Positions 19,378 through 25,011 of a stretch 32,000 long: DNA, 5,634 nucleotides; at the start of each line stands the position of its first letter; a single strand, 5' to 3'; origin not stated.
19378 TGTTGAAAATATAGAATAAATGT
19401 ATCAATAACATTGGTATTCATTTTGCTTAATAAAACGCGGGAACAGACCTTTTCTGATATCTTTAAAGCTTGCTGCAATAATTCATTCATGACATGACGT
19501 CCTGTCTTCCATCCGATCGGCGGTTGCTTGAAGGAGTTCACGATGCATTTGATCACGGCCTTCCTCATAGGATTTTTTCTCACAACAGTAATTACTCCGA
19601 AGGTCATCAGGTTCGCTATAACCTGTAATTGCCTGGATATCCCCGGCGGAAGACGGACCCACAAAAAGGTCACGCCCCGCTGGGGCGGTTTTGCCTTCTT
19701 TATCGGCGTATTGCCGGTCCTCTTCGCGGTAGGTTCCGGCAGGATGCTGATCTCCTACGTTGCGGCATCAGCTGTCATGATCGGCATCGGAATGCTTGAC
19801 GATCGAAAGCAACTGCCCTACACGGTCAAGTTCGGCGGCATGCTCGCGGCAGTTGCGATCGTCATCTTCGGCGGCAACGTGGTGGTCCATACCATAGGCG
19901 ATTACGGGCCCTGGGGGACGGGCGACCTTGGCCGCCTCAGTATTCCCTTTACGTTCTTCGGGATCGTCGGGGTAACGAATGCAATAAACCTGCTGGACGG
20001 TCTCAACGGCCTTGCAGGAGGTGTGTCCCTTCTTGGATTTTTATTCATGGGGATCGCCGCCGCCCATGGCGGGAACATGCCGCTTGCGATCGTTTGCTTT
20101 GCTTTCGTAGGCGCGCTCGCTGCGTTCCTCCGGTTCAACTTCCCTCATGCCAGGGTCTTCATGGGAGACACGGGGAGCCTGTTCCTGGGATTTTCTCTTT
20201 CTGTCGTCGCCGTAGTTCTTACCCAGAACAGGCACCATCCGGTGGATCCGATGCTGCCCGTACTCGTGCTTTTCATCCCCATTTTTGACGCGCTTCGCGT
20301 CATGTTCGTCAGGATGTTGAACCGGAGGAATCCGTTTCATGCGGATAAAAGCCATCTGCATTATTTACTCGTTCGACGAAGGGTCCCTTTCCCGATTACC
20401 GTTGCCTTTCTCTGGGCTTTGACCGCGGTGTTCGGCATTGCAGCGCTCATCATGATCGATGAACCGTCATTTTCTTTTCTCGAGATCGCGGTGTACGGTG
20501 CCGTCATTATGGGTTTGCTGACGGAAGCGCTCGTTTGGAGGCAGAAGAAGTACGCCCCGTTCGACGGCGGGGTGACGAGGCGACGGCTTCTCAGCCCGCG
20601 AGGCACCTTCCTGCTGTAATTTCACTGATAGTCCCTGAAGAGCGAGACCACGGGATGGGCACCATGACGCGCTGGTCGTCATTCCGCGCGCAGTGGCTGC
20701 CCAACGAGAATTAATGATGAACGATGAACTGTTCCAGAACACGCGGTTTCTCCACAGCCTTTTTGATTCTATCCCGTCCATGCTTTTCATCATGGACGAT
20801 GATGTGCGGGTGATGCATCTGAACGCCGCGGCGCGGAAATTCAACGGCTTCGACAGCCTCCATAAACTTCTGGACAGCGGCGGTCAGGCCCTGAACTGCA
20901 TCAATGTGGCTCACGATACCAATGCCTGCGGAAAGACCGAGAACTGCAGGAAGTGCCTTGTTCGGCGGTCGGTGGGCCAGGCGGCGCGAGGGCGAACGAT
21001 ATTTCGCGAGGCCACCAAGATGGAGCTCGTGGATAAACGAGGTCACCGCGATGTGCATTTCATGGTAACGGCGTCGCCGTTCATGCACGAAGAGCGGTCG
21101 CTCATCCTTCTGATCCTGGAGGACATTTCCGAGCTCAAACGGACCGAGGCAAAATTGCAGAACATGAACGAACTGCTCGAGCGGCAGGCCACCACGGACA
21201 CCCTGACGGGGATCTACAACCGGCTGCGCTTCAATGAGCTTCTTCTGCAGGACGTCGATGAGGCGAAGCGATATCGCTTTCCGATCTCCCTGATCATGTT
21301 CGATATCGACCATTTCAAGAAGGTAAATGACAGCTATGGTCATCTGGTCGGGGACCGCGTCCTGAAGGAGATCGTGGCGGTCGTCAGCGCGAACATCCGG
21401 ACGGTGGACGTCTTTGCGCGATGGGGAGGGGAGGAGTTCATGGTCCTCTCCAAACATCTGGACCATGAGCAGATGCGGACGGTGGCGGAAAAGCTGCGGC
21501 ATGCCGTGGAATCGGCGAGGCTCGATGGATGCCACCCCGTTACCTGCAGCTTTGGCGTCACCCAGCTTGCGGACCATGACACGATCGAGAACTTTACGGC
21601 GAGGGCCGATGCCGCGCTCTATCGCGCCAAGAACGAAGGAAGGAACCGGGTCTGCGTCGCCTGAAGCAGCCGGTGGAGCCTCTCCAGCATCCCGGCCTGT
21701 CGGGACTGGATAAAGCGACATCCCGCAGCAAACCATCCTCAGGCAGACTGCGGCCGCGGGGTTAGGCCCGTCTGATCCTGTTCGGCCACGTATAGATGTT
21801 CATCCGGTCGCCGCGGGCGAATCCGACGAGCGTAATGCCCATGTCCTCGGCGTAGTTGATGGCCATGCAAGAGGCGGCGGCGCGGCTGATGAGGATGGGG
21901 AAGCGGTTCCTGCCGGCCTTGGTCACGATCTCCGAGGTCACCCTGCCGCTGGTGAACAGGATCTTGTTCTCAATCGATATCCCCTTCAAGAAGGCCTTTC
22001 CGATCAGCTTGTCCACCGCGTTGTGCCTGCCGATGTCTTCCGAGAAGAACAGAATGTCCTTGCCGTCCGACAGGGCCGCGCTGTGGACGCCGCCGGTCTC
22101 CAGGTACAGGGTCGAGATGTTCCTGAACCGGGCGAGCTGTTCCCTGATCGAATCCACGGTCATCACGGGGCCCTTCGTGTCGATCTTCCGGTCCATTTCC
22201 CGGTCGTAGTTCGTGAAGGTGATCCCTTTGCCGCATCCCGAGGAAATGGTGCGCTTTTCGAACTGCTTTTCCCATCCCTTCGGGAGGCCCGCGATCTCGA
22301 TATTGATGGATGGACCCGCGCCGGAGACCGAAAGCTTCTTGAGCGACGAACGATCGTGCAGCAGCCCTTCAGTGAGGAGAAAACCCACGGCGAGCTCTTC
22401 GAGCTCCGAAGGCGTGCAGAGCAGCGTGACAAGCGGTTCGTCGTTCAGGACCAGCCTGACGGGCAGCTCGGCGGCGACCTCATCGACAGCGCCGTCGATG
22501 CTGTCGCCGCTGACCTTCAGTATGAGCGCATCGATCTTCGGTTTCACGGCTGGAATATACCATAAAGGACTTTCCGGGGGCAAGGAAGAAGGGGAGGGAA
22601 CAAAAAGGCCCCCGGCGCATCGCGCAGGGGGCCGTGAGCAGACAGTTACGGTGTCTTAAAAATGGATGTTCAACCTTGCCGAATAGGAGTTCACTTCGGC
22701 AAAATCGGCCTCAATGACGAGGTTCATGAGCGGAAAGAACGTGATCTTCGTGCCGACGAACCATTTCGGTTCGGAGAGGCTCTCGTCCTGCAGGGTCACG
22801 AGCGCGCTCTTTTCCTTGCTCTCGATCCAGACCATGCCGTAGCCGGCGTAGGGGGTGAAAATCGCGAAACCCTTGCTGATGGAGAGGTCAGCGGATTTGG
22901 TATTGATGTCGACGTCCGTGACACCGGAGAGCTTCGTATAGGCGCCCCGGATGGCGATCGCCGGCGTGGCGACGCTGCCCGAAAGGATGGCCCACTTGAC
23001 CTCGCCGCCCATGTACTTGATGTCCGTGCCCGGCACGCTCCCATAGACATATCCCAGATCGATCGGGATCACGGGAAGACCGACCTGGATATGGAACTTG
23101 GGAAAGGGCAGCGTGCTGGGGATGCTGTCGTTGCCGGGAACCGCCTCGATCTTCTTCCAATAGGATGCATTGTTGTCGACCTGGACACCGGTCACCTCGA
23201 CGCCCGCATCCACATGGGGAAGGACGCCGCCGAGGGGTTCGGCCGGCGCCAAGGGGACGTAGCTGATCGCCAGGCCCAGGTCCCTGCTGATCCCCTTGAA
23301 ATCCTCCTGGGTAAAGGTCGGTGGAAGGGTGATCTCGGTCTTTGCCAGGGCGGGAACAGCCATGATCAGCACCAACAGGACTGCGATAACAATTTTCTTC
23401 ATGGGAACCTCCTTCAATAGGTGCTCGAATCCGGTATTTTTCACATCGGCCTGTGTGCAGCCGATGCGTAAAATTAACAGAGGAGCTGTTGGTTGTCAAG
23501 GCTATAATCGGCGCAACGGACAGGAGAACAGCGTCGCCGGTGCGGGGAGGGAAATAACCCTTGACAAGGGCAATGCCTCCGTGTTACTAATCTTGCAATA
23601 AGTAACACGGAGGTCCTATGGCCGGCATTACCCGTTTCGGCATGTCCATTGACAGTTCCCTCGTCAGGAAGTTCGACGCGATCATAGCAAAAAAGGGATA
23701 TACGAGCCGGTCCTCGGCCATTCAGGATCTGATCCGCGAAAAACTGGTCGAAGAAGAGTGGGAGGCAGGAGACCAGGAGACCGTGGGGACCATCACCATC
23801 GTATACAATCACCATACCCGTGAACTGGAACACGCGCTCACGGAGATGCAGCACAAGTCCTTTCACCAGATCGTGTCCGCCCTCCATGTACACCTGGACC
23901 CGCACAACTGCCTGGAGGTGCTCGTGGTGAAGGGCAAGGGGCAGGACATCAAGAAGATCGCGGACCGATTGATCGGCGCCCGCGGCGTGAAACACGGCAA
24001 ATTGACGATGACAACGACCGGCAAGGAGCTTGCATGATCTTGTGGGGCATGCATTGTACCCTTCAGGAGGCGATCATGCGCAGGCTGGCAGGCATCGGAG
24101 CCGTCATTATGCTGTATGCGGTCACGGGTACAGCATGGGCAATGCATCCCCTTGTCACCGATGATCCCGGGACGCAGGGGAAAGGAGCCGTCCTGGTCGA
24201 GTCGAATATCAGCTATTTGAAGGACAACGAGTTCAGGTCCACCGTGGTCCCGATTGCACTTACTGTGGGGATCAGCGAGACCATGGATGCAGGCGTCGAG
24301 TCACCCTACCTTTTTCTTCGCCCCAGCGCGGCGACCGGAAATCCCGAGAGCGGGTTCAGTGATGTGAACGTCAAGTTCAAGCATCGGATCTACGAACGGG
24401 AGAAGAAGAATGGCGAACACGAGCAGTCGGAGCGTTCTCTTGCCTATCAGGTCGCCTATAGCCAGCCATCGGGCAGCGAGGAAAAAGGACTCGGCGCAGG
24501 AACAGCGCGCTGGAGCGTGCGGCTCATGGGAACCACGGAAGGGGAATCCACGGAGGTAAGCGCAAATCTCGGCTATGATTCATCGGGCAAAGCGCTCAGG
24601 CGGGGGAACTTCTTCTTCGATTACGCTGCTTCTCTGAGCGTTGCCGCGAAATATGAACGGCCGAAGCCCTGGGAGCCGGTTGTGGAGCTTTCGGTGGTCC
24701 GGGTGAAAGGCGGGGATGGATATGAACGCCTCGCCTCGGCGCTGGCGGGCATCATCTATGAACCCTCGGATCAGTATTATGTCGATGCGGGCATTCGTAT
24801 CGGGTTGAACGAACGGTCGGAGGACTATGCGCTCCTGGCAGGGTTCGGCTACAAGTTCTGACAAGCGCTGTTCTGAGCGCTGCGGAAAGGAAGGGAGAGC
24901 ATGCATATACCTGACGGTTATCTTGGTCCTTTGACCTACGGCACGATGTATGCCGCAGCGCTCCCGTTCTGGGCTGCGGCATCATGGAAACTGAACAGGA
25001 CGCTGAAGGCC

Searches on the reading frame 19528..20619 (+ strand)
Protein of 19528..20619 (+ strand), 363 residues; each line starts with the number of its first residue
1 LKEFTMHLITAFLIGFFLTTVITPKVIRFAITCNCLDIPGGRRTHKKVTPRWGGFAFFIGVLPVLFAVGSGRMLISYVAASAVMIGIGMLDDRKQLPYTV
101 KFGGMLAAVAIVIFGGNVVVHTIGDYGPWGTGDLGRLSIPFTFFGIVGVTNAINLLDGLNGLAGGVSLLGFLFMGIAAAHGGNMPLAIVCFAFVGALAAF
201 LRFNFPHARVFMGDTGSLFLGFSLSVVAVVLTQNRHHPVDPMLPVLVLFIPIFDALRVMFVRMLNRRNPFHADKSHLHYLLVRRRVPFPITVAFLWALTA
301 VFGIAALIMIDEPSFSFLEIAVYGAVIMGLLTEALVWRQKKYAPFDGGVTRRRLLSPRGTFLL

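Call 6: search_protein_families(library=pfam, proteins=[window:19528-20619:+], max_evalue=0.01)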
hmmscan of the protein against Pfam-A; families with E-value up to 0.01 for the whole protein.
window:19528-20619:+ (363 aa): 1 family
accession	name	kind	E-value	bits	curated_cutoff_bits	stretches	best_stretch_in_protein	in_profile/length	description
PF00953.26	Glycos_transf_4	-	6.8e-41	140.4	27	1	75-231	2-159/160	Glycosyl transferase family 4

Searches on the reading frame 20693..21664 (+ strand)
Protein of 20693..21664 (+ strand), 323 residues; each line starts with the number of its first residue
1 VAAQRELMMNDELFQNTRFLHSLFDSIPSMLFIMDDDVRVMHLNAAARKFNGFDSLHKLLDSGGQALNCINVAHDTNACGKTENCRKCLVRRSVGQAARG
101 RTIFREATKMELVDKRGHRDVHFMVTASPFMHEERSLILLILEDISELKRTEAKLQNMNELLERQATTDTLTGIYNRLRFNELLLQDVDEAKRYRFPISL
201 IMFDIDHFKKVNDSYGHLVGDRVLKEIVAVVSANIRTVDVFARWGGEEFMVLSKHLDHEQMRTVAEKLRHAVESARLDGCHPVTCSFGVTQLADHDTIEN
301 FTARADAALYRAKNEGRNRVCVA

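Call 13: search_protein_families(library=pfam, proteins=[window:20693-21664:+], max_evalue=0.001)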
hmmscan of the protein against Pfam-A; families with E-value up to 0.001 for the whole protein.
window:20693-21664:+ (323 aa): 4 families
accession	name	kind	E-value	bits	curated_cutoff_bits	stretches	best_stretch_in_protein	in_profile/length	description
PF00990.26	GGDEF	-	3.9e-42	144.2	23.8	1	166-319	1-161/161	Diguanylate cyclase, GGDEF domain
PF08448.16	PAS_4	-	9e-07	29.6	23.1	0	24-54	1-31/110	PAS fold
PF13188.13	PAS_8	-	1.8e-05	24.9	21.8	1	19-60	2-43/65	PAS domain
PF00989.32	PAS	-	5.7e-05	23.5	22.6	0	19-54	2-37/113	PAS fold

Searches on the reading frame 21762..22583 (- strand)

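Call 13: search_protein_families(library=pfam, proteins=[window:21762-22583:-], max_evalue=0.001)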
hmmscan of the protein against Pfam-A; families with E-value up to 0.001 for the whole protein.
window:21762-22583:- (273 aa): 1 family
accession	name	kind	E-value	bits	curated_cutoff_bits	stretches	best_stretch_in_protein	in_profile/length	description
PF02634.21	FdhD-NarQ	-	5.9e-73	245.9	27.2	1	38-270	2-236/237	FdhD/NarQ family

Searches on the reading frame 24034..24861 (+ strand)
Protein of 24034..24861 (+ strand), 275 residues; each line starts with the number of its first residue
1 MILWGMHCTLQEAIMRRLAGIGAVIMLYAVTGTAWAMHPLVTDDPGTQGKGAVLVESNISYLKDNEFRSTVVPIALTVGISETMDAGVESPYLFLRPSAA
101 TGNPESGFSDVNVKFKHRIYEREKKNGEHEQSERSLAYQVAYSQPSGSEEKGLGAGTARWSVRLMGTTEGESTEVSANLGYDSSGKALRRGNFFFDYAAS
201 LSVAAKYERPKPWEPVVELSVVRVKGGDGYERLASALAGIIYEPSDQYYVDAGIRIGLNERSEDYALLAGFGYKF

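Call 14: search_protein_families(library=pfam, proteins=[window:24034-24861:+], max_evalue=0.001)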
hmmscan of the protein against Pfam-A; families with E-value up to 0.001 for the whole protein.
window:24034-24861:+ (275 aa): 1 family
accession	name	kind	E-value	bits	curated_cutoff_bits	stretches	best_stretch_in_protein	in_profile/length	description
PF13557.12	Phenol_MetA_deg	-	4.4e-11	43.7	22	1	43-275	8-242/242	Putative MetA-pathway of phenol degradation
